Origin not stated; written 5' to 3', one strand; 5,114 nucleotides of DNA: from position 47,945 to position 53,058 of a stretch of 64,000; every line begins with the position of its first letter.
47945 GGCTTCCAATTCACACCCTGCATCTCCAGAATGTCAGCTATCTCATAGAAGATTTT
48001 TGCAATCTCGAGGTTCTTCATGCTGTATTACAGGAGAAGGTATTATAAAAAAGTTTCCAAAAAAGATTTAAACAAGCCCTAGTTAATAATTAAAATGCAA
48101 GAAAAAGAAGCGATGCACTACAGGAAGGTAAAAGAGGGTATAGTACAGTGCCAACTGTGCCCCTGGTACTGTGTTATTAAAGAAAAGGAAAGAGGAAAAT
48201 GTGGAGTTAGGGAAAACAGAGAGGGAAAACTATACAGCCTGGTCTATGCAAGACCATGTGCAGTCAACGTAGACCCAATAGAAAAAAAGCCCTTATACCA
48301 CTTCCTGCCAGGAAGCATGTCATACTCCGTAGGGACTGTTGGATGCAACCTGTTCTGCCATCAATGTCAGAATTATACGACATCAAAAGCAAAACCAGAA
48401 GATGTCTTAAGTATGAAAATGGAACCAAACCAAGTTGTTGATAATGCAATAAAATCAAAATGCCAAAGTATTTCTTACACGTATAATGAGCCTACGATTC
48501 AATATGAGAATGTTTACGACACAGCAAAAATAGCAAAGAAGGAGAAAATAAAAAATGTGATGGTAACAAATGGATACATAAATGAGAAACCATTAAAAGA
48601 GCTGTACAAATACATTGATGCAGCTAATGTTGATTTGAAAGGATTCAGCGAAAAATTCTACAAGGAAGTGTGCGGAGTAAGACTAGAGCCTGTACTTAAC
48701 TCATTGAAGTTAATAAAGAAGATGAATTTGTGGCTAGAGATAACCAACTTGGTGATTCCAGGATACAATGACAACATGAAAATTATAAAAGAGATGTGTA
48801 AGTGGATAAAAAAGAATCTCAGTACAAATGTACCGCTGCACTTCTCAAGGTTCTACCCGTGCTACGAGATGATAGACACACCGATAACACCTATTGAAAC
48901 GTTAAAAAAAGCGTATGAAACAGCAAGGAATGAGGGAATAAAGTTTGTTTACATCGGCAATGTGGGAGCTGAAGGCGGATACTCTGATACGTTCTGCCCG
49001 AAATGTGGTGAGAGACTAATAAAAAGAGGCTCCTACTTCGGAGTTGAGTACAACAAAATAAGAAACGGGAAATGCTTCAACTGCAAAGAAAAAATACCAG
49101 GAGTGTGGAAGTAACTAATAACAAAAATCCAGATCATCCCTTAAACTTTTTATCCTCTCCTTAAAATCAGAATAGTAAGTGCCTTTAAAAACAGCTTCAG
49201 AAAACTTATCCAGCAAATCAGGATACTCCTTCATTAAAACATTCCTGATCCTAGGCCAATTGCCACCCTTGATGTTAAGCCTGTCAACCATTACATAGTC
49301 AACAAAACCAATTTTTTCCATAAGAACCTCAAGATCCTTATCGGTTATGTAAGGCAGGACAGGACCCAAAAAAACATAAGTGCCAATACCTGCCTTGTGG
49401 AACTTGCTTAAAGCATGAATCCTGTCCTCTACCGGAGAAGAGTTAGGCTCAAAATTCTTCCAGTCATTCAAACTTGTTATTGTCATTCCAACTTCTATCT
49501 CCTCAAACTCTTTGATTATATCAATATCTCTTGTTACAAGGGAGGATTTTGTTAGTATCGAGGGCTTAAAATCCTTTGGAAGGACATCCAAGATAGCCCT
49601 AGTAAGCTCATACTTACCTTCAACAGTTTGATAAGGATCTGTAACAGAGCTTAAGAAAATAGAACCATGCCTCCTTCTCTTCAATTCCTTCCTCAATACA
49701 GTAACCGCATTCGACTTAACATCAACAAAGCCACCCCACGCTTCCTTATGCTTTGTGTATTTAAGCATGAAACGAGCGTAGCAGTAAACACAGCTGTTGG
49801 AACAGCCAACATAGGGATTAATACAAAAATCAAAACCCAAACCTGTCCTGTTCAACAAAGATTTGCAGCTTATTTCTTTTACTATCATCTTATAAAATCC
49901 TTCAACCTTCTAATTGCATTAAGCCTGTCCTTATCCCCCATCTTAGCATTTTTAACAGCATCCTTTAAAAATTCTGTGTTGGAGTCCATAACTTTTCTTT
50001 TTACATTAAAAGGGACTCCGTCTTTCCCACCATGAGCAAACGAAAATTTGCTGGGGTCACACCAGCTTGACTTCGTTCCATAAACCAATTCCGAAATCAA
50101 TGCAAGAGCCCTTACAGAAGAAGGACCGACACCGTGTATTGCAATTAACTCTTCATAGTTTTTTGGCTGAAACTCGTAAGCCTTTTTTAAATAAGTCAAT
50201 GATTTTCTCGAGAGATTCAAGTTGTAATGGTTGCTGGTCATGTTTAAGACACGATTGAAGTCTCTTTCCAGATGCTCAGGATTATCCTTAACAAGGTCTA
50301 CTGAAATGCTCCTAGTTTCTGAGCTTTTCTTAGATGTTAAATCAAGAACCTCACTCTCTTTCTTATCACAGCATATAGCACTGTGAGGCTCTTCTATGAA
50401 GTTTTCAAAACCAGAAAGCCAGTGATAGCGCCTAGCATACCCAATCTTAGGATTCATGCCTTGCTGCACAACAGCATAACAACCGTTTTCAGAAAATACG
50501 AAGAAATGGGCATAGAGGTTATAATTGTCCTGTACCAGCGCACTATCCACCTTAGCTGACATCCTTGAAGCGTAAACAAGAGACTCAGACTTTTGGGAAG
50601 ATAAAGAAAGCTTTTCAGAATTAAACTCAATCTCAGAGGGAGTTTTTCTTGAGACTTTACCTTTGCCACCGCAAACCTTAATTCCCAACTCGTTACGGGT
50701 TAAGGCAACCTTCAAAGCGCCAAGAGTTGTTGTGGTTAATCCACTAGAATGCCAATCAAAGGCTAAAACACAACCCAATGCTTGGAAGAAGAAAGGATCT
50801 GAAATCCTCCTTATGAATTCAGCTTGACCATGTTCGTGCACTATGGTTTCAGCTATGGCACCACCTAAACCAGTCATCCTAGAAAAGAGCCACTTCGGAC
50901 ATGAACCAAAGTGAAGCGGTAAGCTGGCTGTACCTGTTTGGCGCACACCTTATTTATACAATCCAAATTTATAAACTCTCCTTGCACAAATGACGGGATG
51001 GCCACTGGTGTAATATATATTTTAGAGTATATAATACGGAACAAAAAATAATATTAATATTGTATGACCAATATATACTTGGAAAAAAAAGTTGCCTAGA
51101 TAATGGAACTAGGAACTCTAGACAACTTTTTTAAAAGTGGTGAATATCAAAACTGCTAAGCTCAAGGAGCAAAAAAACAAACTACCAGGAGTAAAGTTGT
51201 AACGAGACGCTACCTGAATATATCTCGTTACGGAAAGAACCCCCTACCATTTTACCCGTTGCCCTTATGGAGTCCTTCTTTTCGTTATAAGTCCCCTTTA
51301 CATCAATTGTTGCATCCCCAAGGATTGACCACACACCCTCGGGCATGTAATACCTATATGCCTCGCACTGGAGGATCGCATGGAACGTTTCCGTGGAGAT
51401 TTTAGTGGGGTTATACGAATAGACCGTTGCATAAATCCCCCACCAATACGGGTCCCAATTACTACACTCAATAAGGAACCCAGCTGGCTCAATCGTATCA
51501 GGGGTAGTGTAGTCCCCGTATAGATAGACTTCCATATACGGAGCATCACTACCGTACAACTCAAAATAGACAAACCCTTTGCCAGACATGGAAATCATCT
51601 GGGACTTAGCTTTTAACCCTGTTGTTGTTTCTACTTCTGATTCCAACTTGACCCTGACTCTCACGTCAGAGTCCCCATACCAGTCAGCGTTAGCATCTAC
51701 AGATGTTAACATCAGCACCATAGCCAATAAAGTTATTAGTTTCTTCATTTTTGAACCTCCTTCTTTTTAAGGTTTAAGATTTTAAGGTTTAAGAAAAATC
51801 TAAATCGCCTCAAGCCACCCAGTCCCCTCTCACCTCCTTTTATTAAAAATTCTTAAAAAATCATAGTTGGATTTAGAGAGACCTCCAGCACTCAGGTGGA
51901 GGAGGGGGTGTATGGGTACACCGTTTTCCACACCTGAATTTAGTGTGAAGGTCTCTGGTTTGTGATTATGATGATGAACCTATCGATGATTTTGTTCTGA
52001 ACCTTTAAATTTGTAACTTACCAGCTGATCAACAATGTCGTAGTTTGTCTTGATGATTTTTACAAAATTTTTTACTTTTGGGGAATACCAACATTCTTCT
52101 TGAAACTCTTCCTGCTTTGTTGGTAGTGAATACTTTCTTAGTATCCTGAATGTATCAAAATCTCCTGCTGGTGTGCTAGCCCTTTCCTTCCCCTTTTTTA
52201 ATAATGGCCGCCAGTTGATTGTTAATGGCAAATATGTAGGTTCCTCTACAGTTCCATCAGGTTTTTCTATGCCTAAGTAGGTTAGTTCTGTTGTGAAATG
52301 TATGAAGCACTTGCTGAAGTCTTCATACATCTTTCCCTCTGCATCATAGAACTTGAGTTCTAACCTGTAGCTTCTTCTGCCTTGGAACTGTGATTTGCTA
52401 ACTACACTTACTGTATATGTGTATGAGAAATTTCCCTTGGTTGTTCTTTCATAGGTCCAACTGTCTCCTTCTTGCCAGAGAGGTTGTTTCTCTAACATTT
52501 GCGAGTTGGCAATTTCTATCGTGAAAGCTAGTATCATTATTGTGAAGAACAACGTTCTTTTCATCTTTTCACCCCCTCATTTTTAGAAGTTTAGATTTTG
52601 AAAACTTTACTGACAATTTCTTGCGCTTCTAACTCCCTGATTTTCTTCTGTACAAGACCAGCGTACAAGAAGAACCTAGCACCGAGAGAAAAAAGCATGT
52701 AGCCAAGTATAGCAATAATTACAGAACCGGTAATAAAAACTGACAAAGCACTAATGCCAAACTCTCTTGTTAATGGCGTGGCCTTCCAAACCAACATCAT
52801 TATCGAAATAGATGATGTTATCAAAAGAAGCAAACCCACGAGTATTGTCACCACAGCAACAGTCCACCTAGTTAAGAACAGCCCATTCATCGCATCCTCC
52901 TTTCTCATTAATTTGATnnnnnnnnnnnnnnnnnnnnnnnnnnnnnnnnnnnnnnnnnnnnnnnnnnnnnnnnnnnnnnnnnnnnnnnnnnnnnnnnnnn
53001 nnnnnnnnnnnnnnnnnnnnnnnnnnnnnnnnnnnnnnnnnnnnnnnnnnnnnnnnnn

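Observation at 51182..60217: Candidate uncharacterised membrane system: HerA/VirB4-type ATPase+wHTH with about ten small membrane, lipoprotein and secreted proteins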

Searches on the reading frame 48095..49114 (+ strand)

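Call 4: search_protein_families(library=pfam, max_evalue=0.1, proteins=[window:48095-49114:+])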
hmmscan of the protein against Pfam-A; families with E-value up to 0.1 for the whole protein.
window:48095-49114:+ (339 aa): 5 families
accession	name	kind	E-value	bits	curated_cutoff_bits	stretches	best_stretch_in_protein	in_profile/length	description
PF04055.27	Radical_SAM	-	5.1e-21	76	29.5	1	81-228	4-158/166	Radical SAM superfamily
PF13353.11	Fer4_12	-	4.6e-09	37.1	22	1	82-179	13-113/137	4Fe-4S single cluster domain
PF12773.13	DZR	-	0.024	15.2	27.3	1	298-335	12-35/45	Double zinc ribbon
PF07754.17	HVO_2753_ZBP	-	0.027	14.7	33.2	0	294-313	12-31/46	Small zinc finger protein HVO_2753-like, Zn-binding pocket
PF14369.11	Zn_ribbon_19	-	0.071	13.7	30.8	0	86-94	3-11/35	zinc-ribbon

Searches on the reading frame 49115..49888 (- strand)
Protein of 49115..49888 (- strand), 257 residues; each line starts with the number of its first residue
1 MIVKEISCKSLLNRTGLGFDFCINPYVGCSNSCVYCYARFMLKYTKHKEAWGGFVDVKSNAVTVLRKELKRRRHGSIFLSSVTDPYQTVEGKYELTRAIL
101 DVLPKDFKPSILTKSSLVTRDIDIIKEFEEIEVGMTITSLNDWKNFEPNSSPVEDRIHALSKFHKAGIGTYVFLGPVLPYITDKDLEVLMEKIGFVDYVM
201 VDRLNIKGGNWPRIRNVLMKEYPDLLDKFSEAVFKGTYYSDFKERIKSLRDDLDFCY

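Call 4: search_protein_families(library=pfam, max_evalue=0.1, proteins=[window:49115-49888:-])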
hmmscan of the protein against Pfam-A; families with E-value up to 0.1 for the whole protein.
window:49115-49888:- (257 aa): 4 families
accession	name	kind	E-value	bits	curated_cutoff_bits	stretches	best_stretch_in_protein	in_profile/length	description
PF04055.27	Radical_SAM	-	5.8e-14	53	29.5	1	23-192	1-165/166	Radical SAM superfamily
PF07505.17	DUF5131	-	0.00033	20.7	28.9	1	22-120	10-117/243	Protein of unknown function (DUF5131)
PF20903.3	SPL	-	0.018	14.4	27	1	27-180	85-236/338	Spore photoproduct lyase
PF06254.16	YdaT_toxin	-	0.059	14.3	21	1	92-137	26-71/92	Bacterial toxin ydaT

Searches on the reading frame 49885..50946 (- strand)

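Call 4: search_protein_families(library=pfam, max_evalue=0.1, proteins=[window:49885-50946:-])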
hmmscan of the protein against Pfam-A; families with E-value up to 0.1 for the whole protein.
window:49885-50946:- (353 aa): 3 families
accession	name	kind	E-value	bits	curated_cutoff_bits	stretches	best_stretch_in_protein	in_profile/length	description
PF05559.16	DUF763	-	3.5e-127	424.5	35.5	1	5-315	1-319/319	Protein of unknown function (DUF763)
PF00633.29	HHH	-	0.015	15.6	24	1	261-282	7-28/30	Helix-hairpin-helix motif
PF08683.16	CAMSAP_CKK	-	0.096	13.2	27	0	230-281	38-87/119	Microtubule-binding calmodulin-regulated spectrin-associated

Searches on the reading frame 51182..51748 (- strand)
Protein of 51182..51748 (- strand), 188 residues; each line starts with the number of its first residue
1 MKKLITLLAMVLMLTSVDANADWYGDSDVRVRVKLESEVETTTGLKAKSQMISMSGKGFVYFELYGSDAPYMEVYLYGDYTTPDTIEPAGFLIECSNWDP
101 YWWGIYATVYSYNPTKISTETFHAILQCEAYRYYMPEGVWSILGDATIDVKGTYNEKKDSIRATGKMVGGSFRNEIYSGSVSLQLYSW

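Call 4: search_protein_families(library=pfam, max_evalue=0.1, proteins=[window:51182-51748:-])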
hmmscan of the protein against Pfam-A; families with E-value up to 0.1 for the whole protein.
window:51182-51748:- (188 aa): 0 families

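Call 9: search_protein_families(library=ncbifam, max_evalue=0.01, proteins=[window:51182-51748:-])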
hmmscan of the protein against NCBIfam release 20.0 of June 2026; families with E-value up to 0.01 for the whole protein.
window:51182-51748:- (188 aa): 0 families

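Call 20: search_protein_families(library=padloc, max_evalue=0.01, proteins=[window:51182-51748:-])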
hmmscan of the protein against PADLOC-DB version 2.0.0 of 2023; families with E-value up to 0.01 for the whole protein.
window:51182-51748:- (188 aa): 0 families

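Call 49: search_protein_families(library=phrogs, max_evalue=0.01, proteins=[window:51182-51748:-])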
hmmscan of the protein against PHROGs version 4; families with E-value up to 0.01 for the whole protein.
window:51182-51748:- (188 aa): 0 families

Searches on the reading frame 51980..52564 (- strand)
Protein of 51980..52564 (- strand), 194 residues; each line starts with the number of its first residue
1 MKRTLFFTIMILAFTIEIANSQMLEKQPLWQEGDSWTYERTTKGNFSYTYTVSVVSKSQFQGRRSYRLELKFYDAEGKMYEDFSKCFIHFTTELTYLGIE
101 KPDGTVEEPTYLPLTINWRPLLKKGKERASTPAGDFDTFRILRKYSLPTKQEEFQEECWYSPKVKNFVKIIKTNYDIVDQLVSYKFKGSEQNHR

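Call 4: search_protein_families(library=pfam, max_evalue=0.1, proteins=[window:51980-52564:-])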
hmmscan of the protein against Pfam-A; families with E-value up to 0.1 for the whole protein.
window:51980-52564:- (194 aa): 1 family
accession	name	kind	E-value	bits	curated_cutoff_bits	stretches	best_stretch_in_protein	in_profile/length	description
PF21347.3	DUF3108_like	-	0.00064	20.1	27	1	125-184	138-196/199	DUF3108-like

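Call 9: search_protein_families(library=ncbifam, max_evalue=0.01, proteins=[window:51980-52564:-])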
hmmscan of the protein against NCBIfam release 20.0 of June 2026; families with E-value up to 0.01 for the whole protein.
window:51980-52564:- (194 aa): 0 families

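Call 20: search_protein_families(library=padloc, max_evalue=0.01, proteins=[window:51980-52564:-])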
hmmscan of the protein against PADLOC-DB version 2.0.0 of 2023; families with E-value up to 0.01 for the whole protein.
window:51980-52564:- (194 aa): 0 families

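Call 49: search_protein_families(library=phrogs, max_evalue=0.01, proteins=[window:51980-52564:-])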
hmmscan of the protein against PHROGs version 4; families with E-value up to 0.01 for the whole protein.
window:51980-52564:- (194 aa): 0 families

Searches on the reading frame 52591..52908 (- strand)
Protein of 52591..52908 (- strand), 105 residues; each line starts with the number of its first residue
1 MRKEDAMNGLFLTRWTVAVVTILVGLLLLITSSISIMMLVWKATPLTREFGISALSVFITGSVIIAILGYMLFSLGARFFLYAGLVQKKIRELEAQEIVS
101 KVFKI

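Call 4: search_protein_families(library=pfam, max_evalue=0.1, proteins=[window:52591-52908:-])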
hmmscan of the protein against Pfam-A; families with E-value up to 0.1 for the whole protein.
window:52591-52908:- (105 aa): 2 families
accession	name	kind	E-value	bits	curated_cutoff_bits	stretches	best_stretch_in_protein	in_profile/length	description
PF18800.6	Atthog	-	0.0052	17.2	29.8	1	11-80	36-106/141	Attenuator of Hedgehog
PF04123.18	DUF373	-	0.045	13.6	28.3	1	13-83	215-286/335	Domain of unknown function (DUF373)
